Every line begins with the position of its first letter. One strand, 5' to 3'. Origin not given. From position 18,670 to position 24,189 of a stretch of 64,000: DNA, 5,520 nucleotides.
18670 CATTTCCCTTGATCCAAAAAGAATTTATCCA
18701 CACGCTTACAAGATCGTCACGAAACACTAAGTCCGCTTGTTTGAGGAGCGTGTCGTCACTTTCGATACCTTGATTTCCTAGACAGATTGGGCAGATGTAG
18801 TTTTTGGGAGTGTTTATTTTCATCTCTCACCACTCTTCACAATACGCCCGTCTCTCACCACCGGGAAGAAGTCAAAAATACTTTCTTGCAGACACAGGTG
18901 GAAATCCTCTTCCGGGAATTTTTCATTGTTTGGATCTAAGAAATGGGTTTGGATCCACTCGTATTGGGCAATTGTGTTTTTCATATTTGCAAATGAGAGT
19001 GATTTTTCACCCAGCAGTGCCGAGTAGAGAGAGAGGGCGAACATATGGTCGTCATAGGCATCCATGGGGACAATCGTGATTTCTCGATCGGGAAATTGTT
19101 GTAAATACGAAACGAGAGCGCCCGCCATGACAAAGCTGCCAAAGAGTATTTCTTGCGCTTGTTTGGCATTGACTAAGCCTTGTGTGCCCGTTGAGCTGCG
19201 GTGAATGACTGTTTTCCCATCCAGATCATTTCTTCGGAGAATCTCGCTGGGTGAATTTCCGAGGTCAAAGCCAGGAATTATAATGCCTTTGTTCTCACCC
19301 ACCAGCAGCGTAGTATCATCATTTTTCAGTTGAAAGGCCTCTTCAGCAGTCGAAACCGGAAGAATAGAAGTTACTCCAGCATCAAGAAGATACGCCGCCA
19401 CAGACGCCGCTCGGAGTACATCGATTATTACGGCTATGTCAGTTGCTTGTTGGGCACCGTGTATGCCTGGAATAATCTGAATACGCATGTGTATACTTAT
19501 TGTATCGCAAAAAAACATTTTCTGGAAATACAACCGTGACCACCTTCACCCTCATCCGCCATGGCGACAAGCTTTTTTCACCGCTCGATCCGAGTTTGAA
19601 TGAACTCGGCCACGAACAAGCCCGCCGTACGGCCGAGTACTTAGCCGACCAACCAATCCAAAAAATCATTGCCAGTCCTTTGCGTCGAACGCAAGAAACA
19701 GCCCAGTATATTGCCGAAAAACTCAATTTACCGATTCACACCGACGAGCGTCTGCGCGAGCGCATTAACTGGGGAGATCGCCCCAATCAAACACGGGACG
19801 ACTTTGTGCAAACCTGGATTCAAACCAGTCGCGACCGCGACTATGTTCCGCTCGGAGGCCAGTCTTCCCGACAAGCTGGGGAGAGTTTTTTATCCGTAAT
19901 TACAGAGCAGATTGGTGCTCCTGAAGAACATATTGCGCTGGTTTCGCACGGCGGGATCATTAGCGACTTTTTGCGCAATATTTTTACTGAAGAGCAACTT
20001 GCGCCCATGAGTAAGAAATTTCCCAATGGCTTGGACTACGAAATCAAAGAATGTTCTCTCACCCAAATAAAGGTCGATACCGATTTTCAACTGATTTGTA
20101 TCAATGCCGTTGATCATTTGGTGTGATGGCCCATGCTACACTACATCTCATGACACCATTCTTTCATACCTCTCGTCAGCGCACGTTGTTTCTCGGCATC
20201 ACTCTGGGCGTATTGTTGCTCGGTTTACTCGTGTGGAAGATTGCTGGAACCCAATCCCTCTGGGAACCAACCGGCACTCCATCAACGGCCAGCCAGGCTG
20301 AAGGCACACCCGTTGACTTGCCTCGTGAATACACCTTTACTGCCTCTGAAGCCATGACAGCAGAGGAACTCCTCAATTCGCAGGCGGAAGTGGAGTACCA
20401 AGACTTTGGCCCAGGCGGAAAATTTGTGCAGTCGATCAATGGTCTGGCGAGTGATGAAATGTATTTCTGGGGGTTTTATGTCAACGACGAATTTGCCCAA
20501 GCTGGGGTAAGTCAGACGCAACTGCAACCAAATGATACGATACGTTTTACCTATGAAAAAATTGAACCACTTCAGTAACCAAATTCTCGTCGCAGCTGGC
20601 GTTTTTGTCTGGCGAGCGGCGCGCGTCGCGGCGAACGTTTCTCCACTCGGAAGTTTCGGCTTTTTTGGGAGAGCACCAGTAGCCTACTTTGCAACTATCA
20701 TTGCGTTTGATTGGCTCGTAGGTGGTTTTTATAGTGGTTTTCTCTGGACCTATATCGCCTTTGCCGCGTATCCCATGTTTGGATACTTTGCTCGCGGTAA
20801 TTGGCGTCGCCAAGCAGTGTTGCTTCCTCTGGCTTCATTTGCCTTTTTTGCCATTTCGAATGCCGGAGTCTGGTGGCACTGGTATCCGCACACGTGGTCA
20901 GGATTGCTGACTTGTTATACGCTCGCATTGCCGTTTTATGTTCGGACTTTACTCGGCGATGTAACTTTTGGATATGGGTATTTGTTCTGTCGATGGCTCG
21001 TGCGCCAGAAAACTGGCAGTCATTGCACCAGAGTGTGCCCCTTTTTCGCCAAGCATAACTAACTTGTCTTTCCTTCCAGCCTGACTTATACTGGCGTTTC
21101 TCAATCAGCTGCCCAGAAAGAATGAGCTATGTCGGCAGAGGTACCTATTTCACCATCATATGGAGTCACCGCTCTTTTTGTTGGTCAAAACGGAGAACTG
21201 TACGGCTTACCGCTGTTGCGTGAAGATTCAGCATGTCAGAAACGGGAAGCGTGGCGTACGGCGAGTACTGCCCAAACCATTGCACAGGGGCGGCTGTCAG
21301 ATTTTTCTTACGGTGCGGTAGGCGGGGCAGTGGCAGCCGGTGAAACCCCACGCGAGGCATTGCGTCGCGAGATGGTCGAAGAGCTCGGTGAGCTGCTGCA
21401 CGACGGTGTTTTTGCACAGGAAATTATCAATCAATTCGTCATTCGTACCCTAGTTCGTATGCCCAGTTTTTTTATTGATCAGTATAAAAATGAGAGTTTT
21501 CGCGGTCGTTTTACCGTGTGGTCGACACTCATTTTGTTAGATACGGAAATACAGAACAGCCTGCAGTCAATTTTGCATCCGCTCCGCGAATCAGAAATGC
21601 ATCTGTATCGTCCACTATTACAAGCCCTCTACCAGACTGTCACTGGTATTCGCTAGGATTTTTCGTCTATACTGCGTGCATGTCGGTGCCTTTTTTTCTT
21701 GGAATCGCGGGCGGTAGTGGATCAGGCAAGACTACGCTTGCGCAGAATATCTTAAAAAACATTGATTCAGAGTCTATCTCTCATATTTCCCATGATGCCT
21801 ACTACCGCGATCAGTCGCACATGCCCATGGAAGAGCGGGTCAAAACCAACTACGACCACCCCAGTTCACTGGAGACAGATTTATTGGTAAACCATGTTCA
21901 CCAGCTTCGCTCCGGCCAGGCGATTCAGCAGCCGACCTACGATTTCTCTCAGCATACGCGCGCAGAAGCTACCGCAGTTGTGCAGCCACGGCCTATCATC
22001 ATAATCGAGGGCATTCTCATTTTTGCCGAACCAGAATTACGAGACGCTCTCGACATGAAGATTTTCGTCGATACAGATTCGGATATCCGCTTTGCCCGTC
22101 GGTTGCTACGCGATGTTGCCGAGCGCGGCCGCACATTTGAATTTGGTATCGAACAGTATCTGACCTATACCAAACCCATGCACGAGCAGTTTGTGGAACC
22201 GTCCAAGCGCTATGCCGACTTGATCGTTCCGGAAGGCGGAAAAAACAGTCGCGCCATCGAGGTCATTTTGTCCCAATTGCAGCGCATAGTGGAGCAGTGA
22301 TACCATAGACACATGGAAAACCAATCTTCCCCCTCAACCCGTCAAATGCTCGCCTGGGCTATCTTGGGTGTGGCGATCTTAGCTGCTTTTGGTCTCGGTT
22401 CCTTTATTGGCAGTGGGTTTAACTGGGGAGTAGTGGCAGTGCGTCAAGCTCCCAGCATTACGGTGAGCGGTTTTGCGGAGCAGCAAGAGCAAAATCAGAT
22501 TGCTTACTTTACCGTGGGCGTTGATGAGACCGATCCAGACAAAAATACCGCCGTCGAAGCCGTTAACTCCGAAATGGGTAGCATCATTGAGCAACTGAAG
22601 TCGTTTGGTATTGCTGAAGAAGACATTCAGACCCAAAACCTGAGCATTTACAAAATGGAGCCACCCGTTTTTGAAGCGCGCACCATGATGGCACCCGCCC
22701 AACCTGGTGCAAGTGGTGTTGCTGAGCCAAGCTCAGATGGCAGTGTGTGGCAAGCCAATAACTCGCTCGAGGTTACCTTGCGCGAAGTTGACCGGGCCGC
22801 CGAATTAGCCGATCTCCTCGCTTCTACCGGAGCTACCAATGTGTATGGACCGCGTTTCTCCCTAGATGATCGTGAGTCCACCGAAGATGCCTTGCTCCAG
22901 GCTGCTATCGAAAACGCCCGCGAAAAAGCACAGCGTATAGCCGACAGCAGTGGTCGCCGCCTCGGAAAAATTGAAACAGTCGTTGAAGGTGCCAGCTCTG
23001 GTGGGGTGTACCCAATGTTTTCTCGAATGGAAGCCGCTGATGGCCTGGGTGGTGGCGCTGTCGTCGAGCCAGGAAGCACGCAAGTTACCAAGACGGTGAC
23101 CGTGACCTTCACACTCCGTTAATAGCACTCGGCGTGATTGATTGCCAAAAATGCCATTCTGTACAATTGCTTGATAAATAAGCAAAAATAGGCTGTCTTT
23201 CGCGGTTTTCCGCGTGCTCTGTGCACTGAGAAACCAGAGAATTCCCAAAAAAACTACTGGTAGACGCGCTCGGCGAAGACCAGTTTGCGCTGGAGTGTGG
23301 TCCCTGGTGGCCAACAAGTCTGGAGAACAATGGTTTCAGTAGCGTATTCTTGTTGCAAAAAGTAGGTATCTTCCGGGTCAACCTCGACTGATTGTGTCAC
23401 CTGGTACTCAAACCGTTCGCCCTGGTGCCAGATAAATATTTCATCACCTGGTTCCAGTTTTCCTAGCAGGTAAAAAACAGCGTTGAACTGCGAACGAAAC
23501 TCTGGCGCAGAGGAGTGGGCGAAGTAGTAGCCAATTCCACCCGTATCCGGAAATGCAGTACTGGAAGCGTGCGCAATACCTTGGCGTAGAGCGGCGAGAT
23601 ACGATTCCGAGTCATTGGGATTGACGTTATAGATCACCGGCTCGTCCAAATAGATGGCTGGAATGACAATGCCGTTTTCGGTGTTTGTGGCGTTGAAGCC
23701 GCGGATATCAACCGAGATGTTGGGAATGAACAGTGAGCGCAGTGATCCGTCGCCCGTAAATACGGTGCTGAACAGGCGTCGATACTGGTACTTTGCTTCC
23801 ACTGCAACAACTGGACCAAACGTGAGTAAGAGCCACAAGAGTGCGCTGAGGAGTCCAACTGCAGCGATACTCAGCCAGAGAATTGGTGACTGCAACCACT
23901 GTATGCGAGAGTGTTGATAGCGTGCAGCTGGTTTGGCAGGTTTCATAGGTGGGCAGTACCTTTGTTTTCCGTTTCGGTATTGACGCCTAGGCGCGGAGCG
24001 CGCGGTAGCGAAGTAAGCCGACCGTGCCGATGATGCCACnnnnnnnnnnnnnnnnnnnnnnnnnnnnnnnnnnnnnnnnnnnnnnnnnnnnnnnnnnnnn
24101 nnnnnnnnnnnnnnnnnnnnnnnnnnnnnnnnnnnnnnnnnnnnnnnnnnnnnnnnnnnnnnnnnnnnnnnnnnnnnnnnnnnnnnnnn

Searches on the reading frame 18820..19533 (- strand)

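Call 57: search_protein_families(library=pfam, proteins=[window:18820-19533:-], max_evalue=0.0001)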
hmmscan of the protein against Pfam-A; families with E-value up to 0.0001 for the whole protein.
window:18820-19533:- (237 aa): 1 family
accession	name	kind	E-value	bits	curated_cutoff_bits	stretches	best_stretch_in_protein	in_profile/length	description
PF04029.19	2-ph_phosp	-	7.9e-39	133.6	26.4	1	27-228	9-225/226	2-phosphosulpholactate phosphatase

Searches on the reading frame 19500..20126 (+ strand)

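Call 57: search_protein_families(library=pfam, proteins=[window:19500-20126:+], max_evalue=0.0001)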
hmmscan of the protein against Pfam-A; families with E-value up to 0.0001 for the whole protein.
window:19500-20126:+ (208 aa): 1 family
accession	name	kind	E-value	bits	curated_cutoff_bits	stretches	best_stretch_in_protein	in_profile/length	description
PF00300.27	His_Phos_1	-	4.5e-30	105.2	21.7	1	17-166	2-163/194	Histidine phosphatase superfamily (branch 1)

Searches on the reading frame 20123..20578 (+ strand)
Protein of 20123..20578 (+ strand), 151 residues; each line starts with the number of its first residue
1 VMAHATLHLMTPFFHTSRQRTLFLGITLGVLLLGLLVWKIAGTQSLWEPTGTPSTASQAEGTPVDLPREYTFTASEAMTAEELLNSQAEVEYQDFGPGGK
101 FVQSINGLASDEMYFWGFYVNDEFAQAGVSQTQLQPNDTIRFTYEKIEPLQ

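Call 3: search_protein_families(library=pfam, proteins=[window:20123-20578:+], max_evalue=0.01)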
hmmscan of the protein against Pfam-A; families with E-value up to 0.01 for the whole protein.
window:20123-20578:+ (151 aa): 1 family
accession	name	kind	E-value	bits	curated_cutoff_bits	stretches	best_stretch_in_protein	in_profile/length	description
PF14478.12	DUF4430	-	5e-15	56.1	23.8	1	79-146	3-72/72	Domain of unknown function (DUF4430)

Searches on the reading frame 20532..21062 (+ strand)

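Call 3: search_protein_families(library=pfam, proteins=[window:20532-21062:+], max_evalue=0.01)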
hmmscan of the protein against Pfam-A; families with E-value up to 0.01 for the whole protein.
window:20532-21062:+ (176 aa): 1 family
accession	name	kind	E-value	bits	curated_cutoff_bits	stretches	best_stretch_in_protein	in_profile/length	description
PF20221.3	DUF6580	-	1.8e-18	67.7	27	1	19-149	12-147/162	Family of unknown function (DUF6580)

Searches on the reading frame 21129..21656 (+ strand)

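Call 77: search_protein_families(library=pfam, proteins=[window:21129-21656:+], max_evalue=0.0001)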
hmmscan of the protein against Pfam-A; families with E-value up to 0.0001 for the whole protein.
window:21129-21656:+ (175 aa): 1 family
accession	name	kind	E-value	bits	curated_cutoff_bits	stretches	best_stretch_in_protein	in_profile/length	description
PF00293.34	NUDIX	-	6.2e-06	26.7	21.1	1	62-89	32-58/134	NUDIX domain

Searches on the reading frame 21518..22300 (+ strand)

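Call 76: search_protein_families(library=pfam, proteins=[window:21518-22300:+], max_evalue=0.0001)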
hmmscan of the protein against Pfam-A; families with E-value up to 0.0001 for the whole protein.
window:21518-22300:+ (260 aa): 2 families
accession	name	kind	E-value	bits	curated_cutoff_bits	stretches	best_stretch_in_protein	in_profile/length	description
PF00485.24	PRK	-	1.4e-41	142.9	22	1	61-243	2-193/196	Phosphoribulokinase / Uridine kinase family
PF13238.12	AAA_18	-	1.4e-05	26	29.4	1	62-202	2-115/128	AAA domain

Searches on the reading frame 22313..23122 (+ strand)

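Call 3: search_protein_families(library=pfam, proteins=[window:22313-23122:+], max_evalue=0.01)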
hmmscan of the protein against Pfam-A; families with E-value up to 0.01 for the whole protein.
window:22313-23122:+ (269 aa): 1 family
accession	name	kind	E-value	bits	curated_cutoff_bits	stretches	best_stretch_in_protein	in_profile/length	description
PF04402.19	SIMPL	-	1.1e-41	143.8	25.2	1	49-266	1-205/205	Protein of unknown function (DUF541)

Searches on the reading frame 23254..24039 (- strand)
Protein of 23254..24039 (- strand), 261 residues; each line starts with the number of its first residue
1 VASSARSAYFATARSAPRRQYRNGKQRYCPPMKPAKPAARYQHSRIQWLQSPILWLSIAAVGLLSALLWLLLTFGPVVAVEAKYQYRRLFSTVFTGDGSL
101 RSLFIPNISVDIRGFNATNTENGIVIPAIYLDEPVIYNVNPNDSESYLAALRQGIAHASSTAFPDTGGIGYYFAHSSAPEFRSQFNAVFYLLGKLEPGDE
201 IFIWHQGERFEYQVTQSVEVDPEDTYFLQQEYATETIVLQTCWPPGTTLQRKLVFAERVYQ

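Call 3: search_protein_families(library=pfam, proteins=[window:23254-24039:-], max_evalue=0.01)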
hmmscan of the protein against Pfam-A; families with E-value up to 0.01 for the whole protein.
window:23254-24039:- (261 aa): 1 family
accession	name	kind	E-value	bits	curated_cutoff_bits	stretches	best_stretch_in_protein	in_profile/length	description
PF04203.18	Sortase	-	1.9e-18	66.8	26.6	1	124-259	1-125/125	Sortase domain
